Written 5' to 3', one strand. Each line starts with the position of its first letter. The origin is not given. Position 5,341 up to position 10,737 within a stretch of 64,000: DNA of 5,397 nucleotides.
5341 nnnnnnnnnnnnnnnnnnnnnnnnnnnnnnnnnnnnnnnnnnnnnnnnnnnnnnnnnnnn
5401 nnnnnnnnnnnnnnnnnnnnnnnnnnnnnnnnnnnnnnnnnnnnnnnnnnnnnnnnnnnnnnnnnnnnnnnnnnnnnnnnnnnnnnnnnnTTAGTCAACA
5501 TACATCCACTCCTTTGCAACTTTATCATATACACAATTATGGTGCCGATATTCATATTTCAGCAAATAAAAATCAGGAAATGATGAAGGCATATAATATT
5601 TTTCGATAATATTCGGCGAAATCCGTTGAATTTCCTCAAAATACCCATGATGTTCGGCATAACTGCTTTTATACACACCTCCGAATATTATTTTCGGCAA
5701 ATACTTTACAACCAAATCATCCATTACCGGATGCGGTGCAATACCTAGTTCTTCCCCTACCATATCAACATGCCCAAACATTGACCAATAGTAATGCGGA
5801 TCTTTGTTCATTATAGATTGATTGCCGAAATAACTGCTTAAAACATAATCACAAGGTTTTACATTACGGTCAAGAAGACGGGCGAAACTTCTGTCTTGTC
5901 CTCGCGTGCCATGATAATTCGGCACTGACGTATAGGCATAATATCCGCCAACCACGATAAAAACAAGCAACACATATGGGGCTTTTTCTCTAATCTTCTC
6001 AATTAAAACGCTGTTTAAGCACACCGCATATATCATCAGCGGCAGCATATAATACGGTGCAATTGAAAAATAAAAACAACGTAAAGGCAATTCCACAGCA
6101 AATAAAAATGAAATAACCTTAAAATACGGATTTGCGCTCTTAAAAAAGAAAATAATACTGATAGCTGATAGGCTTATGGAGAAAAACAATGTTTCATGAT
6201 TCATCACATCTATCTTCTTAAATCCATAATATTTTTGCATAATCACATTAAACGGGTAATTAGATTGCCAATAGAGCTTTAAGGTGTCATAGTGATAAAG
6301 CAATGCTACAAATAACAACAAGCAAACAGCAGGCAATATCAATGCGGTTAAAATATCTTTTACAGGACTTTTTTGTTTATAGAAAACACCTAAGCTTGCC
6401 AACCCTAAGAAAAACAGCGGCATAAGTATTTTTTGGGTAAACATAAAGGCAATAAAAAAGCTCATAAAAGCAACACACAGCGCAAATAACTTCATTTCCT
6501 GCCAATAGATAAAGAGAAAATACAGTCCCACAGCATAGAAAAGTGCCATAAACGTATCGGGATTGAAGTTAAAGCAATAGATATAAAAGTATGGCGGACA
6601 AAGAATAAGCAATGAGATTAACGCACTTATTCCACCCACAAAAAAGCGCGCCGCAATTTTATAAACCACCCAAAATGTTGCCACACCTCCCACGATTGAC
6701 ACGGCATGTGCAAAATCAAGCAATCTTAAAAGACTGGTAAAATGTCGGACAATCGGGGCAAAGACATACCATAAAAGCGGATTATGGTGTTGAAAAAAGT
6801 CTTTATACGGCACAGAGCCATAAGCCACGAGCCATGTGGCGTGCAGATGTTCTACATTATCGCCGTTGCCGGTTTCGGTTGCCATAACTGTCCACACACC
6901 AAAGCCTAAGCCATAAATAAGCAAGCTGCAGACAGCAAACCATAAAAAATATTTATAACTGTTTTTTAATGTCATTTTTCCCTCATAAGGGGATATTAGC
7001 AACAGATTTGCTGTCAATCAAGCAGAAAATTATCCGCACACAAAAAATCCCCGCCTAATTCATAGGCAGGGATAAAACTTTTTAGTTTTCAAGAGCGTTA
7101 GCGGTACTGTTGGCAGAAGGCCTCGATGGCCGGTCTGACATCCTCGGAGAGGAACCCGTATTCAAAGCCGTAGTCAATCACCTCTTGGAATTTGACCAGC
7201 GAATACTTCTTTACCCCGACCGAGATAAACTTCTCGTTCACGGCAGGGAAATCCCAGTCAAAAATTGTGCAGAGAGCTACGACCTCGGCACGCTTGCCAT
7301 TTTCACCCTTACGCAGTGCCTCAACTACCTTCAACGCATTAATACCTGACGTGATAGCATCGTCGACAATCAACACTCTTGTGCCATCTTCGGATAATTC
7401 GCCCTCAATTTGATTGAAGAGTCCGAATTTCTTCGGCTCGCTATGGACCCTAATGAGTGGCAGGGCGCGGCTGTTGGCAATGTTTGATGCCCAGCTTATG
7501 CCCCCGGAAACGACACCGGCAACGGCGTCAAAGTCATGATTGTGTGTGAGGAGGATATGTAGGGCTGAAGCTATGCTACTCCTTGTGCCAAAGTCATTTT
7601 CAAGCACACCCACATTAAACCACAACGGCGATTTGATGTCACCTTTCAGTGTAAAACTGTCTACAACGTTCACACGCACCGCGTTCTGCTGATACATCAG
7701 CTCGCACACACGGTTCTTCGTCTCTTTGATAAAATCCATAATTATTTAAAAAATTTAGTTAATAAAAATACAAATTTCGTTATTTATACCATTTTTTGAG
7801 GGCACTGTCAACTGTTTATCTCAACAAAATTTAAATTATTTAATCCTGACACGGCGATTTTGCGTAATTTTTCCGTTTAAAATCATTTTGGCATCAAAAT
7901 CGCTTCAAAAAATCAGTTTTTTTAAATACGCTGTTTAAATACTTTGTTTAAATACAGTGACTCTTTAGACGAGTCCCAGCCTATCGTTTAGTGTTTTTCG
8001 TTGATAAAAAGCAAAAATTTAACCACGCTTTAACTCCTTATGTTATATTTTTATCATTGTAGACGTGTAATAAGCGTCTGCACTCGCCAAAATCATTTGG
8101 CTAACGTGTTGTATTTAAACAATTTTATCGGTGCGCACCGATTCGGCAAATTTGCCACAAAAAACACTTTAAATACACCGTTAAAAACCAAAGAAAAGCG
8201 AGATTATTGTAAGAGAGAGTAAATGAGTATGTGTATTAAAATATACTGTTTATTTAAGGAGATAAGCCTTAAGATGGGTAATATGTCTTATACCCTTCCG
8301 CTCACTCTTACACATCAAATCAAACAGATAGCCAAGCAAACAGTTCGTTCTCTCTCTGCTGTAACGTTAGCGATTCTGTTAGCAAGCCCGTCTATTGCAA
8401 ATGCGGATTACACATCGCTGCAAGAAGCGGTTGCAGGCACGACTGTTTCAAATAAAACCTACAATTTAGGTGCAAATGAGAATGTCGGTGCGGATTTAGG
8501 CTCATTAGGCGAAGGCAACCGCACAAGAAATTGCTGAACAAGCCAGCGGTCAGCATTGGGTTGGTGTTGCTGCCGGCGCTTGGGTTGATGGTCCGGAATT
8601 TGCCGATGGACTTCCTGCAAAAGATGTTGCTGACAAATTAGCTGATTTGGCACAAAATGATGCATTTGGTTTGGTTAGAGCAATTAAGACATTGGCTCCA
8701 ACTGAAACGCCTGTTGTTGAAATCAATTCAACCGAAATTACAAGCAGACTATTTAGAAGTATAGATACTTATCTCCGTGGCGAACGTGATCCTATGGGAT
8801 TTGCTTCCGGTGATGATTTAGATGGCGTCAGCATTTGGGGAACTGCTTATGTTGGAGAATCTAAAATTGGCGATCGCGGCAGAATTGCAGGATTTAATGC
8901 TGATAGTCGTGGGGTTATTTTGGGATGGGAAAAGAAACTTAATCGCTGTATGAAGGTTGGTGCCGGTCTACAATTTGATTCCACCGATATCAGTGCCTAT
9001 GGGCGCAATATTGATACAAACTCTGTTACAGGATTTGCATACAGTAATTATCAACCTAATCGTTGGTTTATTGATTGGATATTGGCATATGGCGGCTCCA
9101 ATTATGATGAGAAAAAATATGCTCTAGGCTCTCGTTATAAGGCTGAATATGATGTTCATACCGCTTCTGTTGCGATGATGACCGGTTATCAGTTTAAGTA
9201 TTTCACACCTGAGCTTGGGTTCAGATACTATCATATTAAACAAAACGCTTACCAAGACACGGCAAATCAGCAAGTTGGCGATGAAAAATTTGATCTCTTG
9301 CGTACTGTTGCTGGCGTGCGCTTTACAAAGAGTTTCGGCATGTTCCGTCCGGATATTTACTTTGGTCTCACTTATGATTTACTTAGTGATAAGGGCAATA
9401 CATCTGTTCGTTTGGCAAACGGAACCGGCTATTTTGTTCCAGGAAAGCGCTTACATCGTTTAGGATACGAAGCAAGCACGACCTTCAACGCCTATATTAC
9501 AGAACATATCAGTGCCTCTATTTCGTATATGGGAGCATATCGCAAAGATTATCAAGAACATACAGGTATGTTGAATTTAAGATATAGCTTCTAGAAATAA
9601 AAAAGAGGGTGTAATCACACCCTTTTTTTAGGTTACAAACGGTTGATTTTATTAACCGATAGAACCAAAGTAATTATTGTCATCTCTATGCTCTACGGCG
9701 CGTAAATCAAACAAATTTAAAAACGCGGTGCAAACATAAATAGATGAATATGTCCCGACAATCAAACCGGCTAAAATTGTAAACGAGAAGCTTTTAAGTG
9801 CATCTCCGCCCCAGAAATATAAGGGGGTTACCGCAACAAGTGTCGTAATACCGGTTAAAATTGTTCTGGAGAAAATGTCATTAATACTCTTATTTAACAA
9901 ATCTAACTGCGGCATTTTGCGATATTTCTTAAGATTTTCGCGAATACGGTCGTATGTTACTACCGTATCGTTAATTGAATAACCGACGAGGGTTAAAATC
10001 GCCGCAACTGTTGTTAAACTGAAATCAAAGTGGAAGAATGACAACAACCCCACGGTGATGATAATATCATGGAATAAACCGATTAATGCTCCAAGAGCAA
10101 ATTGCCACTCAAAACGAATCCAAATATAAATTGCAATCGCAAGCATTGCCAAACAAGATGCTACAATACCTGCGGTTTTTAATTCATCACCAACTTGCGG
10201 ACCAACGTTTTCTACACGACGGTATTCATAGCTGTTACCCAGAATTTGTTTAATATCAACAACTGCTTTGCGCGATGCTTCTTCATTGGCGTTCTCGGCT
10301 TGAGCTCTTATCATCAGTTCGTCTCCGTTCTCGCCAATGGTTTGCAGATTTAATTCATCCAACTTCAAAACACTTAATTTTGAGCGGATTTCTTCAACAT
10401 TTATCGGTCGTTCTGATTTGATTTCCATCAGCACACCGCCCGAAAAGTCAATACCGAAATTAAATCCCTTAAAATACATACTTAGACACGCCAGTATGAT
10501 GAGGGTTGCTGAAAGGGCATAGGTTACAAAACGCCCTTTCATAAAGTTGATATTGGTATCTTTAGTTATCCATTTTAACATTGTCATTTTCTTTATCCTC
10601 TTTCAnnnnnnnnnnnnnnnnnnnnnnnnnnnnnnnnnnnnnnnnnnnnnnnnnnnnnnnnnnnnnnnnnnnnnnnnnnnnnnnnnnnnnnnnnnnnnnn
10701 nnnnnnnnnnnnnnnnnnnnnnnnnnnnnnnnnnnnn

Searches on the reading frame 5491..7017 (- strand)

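Call 15: search_protein_families(library=pfam, proteins=[window:5491-7017:-], max_evalue=0.001)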
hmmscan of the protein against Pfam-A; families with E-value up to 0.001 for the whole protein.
window:5491-7017:- (508 aa): 1 family
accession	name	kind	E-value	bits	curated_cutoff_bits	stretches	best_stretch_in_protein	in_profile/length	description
PF13231.12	PMT_2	-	2.1e-07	31.7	26.1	1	103-241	24-159/160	Dolichyl-phosphate-mannose-protein mannosyltransferase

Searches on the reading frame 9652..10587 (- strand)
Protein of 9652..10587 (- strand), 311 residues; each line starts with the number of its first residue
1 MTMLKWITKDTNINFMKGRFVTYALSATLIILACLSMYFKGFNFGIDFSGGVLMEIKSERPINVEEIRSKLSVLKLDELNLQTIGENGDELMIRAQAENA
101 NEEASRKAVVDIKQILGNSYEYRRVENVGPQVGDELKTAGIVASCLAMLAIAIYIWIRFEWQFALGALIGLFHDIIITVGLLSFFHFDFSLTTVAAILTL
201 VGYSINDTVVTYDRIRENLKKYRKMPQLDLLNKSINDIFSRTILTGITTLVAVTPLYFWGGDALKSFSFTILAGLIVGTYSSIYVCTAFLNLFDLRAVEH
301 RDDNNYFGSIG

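Call 15: search_protein_families(library=pfam, proteins=[window:9652-10587:-], max_evalue=0.001)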
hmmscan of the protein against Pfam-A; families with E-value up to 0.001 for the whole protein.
window:9652-10587:- (311 aa): 3 families
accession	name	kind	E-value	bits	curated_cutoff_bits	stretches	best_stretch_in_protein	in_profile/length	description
PF02355.23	SecD_SecF_C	-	1.4e-65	220.7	20.5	1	116-292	9-185/189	Protein export membrane protein SecD/SecF, C-terminal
PF07549.19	Sec_GG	-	4.9e-08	32.7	20.3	1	36-61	2-27/28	SecD/SecF GG Motif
PF00873.25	ACR_tran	-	1.1e-05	23.8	28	1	106-289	300-485/1021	AcrB/AcrD/AcrF family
